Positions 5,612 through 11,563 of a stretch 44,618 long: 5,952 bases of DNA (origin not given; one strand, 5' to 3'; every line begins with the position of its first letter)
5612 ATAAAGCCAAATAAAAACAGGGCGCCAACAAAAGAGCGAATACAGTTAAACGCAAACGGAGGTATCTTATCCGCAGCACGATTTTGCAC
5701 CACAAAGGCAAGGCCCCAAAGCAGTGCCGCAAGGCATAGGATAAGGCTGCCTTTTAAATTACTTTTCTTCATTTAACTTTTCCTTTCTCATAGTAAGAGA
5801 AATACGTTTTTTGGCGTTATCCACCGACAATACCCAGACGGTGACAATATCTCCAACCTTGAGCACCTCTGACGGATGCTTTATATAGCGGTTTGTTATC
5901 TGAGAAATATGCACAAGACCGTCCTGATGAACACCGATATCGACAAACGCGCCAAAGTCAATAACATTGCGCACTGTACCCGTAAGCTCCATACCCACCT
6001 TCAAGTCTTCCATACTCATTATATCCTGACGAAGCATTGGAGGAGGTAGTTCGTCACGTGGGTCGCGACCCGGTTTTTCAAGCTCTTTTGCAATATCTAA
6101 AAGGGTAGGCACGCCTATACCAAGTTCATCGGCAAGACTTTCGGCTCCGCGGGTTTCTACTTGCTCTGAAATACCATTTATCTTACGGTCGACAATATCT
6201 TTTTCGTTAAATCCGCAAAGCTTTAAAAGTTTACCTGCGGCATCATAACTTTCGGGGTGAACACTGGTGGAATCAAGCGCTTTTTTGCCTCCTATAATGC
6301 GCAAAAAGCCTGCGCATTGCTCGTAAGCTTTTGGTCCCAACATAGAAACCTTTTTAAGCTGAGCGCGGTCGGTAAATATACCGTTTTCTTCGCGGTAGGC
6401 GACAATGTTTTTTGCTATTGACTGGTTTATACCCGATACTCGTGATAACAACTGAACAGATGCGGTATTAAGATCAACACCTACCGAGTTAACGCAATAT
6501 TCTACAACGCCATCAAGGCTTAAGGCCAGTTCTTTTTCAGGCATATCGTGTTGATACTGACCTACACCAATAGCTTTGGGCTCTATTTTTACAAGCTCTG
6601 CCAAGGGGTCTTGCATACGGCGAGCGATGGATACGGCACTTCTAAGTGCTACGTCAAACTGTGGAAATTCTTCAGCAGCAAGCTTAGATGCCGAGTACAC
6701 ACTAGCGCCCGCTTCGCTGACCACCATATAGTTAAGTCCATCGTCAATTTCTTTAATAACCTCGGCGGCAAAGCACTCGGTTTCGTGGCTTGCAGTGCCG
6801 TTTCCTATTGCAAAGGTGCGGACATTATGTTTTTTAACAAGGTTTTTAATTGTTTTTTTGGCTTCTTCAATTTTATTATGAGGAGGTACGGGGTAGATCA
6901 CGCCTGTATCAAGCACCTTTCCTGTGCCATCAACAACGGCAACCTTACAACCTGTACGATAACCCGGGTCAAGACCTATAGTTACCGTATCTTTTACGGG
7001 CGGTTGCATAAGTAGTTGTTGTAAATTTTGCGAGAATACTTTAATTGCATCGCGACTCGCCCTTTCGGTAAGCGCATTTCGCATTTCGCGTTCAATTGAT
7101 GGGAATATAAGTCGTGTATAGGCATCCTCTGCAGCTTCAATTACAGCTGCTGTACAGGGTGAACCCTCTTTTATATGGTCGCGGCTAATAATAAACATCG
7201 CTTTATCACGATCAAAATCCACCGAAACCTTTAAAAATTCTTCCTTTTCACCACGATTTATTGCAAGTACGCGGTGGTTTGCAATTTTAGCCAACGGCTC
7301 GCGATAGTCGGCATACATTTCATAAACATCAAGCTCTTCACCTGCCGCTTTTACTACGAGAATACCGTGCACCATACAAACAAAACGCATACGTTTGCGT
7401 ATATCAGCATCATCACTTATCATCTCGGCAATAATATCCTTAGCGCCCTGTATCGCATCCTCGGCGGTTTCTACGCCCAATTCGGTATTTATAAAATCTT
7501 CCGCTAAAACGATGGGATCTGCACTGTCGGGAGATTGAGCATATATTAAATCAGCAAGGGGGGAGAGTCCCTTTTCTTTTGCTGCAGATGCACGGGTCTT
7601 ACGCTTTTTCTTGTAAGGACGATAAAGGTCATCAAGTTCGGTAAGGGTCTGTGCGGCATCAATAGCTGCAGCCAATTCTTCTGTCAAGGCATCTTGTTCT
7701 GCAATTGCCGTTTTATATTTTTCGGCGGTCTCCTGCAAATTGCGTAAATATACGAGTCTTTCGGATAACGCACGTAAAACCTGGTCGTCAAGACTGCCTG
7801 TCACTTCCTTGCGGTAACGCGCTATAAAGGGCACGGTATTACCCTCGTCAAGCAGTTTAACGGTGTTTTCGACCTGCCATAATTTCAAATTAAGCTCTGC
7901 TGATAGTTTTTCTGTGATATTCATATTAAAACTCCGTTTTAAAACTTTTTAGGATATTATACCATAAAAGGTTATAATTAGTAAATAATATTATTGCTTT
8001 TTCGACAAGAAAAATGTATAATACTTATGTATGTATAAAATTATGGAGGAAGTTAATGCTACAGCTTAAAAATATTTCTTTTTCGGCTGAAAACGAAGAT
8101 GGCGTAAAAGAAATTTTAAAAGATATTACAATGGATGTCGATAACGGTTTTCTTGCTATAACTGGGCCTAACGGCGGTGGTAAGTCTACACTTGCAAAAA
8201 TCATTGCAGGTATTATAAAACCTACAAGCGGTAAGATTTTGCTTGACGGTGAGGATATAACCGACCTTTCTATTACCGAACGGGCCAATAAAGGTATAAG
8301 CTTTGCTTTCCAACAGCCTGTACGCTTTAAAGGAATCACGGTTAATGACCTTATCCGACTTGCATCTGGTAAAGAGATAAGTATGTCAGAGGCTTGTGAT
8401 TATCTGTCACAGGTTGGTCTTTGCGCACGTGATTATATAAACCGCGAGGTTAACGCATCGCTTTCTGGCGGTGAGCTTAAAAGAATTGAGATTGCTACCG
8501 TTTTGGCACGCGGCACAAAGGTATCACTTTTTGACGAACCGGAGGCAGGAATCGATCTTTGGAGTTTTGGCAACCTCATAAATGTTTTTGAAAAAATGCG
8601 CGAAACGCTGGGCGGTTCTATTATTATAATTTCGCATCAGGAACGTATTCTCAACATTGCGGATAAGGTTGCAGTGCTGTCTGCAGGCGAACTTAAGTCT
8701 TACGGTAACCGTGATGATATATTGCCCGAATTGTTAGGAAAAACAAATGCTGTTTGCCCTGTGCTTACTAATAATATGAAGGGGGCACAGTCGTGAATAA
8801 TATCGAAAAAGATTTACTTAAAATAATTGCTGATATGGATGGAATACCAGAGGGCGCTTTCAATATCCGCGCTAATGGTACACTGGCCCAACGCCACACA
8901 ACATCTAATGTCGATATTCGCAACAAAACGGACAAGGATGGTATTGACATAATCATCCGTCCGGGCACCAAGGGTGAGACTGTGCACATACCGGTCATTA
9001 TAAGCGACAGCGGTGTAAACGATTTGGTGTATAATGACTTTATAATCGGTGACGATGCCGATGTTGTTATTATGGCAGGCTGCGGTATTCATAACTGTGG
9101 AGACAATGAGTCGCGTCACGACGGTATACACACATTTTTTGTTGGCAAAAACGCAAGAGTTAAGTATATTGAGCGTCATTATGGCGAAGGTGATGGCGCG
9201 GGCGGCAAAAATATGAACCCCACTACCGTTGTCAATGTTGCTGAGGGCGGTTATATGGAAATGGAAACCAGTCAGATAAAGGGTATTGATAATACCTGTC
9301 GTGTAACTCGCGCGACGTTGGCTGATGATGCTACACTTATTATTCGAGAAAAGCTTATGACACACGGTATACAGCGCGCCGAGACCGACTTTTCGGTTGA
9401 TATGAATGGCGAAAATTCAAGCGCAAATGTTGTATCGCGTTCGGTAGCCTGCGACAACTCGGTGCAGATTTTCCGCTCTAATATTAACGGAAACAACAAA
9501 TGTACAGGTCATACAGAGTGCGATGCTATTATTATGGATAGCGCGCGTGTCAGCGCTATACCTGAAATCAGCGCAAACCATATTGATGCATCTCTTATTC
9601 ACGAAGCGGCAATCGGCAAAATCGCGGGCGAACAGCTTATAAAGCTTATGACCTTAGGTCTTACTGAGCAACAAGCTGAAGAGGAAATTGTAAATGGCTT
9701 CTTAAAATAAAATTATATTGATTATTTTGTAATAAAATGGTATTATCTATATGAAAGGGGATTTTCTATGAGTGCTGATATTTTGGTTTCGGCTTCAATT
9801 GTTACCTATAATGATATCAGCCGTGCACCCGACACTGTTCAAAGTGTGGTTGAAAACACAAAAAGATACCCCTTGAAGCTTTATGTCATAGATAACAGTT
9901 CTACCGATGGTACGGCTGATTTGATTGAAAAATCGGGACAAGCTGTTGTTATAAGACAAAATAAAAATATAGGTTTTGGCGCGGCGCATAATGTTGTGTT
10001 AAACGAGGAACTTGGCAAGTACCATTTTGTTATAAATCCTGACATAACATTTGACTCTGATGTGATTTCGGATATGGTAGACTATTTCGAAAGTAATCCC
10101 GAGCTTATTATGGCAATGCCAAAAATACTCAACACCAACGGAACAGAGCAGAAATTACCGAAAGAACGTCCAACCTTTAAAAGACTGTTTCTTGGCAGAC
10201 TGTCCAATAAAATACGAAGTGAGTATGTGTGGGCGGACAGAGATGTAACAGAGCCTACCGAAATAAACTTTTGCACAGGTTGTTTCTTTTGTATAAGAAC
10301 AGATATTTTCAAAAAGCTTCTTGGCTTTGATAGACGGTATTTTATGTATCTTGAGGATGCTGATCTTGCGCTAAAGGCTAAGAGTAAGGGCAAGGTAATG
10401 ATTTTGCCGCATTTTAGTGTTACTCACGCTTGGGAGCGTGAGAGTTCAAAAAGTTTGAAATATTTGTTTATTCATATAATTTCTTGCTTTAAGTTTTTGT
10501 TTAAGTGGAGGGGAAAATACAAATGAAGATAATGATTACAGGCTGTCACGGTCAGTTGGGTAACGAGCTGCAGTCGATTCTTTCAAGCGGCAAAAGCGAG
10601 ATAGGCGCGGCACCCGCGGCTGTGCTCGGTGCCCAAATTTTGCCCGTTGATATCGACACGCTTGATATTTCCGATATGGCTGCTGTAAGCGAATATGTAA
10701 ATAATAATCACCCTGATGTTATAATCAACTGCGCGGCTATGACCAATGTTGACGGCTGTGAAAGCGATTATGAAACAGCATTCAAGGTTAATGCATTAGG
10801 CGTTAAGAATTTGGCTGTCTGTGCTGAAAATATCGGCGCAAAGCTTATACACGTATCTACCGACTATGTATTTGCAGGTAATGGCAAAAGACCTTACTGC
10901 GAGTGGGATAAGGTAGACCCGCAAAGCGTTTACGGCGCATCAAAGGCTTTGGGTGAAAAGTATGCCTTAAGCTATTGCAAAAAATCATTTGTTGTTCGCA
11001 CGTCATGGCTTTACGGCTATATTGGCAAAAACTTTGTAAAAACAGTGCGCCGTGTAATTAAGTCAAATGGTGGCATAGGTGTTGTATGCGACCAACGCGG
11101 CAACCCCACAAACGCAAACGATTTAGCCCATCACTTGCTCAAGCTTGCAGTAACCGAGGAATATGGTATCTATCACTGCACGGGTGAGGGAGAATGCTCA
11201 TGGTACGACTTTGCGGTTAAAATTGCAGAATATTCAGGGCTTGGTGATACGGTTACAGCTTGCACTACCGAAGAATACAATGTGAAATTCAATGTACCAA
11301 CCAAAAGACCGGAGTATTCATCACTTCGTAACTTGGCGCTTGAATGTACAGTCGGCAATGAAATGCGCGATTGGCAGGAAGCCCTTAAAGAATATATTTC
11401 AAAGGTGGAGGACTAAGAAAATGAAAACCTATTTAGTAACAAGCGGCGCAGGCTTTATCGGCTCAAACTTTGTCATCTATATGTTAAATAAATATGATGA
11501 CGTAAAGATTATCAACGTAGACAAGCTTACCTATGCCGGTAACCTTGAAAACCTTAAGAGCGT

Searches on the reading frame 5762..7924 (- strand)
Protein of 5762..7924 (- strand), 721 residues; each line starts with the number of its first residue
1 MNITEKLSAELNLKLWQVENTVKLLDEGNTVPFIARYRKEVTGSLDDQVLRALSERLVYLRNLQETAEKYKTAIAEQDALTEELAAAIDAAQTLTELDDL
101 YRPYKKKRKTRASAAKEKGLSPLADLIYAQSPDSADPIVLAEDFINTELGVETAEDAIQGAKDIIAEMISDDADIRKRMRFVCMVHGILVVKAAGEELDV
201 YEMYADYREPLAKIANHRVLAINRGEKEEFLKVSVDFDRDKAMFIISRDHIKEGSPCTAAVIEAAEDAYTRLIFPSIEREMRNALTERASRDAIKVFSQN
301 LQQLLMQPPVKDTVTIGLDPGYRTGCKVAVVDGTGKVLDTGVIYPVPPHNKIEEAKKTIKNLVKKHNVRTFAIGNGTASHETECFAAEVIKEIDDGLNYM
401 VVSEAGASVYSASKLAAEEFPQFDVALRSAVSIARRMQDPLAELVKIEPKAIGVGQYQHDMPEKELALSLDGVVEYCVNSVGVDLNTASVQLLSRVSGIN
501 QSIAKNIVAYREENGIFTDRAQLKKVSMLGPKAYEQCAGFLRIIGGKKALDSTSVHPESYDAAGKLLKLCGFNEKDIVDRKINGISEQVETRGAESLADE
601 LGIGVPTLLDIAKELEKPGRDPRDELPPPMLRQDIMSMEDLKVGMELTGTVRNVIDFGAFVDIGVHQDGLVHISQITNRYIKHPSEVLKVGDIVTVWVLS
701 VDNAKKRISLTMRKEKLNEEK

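Call 24: search_protein_families(library=pfam, proteins=[window:5762-7924:-], max_evalue=0.001)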
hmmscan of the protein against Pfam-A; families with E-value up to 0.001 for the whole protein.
window:5762-7924:- (721 aa): 9 families
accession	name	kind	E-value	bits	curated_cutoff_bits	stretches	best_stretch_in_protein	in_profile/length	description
PF16921.10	Tex_YqgF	-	4.4e-55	185.9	27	1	314-438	2-126/126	Tex protein YqgF-like domain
PF12836.13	HHH_3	-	2.6e-30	104.8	27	1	478-542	1-65/65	Helix-hairpin-helix motif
PF09371.15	Tex_N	-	1.4e-28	98.9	32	1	1-74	1-74/75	Tex-like protein N-terminal domain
PF22706.1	Tex_central_region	-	1.9e-27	96.9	27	1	134-297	3-178/178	Tex central region-like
PF00575.29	S1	-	4.5e-19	69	22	1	641-713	2-74/74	S1 RNA binding domain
PF17674.7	HHH_9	-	1.4e-17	64.8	23.1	1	549-623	2-70/70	HHH domain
PF23459.1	S1_RRP5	-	2.2e-08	34.9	27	1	641-710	1-70/72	RRP5 S1 domain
PF14639.11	YqgF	-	5.2e-08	33.3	35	1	329-445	24-147/150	Holliday-junction resolvase-like of SPT6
PF14635.12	HHH_7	-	0.00015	22.5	27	1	456-543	10-103/104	Helix-hairpin-helix motif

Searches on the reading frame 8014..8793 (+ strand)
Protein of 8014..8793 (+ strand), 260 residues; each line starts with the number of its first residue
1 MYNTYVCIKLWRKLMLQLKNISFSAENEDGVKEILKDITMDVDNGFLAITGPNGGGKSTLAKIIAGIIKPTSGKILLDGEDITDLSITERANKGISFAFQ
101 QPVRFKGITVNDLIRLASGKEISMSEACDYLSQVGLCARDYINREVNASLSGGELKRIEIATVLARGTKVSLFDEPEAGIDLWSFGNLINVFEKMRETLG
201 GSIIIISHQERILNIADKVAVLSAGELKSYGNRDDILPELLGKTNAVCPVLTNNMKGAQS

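Call 24: search_protein_families(library=pfam, proteins=[window:8014-8793:+], max_evalue=0.001)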
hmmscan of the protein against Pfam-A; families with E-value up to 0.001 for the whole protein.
window:8014-8793:+ (260 aa): 4 families
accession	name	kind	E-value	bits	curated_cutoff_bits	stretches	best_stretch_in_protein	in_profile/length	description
PF00005.33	ABC_tran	-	9.4e-27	94.7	25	1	35-177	1-136/137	ABC transporter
PF02463.25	SMC_N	-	4.9e-09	36.4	40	0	30-64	9-44/220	RecF/RecN/SMC N terminal domain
PF13304.12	AAA_21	-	2.1e-08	35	27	0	46-107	1-74/304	AAA domain, putative AbiEii toxin, Type IV TA system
PF13476.12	AAA_23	-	0.00027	22.1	27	1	36-66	11-41/201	AAA domain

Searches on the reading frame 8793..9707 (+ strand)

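Call 24: search_protein_families(library=pfam, proteins=[window:8793-9707:+], max_evalue=0.001)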
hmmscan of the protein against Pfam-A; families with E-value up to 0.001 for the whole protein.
window:8793-9707:+ (305 aa): 1 family
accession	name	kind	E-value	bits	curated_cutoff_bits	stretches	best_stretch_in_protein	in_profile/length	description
PF01458.23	SUFBD_core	-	4.7e-22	79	27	1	84-303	17-232/232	SUF system FeS cluster assembly, SufBD core domain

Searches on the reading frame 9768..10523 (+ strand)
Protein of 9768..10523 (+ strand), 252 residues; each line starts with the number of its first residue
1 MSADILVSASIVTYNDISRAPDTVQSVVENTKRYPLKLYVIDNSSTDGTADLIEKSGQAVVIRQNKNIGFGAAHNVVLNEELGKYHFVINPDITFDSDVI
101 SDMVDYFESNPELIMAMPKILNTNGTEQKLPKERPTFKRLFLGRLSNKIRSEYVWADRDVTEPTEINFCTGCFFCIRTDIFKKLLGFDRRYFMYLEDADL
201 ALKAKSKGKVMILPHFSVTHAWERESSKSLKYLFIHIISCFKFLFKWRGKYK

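Call 24: search_protein_families(library=pfam, proteins=[window:9768-10523:+], max_evalue=0.001)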
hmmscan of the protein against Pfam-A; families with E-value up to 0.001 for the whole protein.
window:9768-10523:+ (252 aa): 2 families
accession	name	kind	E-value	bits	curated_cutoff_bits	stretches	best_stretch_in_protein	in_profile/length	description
PF00535.33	Glycos_transf_2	-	6e-19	69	23.3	1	10-184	3-167/168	Glycosyl transferase family 2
PF13641.12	Glyco_tranf_2_3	-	3.4e-07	31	27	1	8-230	4-221/230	Glycosyltransferase like family 2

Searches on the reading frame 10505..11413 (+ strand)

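Call 24: search_protein_families(library=pfam, proteins=[window:10505-11413:+], max_evalue=0.001)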
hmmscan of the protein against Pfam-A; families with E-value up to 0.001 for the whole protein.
window:10505-11413:+ (303 aa): 5 families
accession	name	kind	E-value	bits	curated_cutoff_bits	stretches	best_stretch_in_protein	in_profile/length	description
PF04321.23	RmlD_sub_bind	-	3.4e-88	295.9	27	1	7-301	1-285/287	RmlD substrate binding domain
PF01370.27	Epimerase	-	9.4e-22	78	20.9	1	9-185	1-186/240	NAD dependent epimerase/dehydratase family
PF16363.11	GDP_Man_Dehyd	-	2.6e-16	60.4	27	1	48-160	54-170/332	GDP-mannose 4,6 dehydratase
PF02719.21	Polysacc_synt_2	-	2.5e-10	40.5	20.2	1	54-161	62-156/293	Polysaccharide biosynthesis protein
PF07993.18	NAD_binding_4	-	3.7e-09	36.5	20.1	1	70-169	89-207/258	Male sterility protein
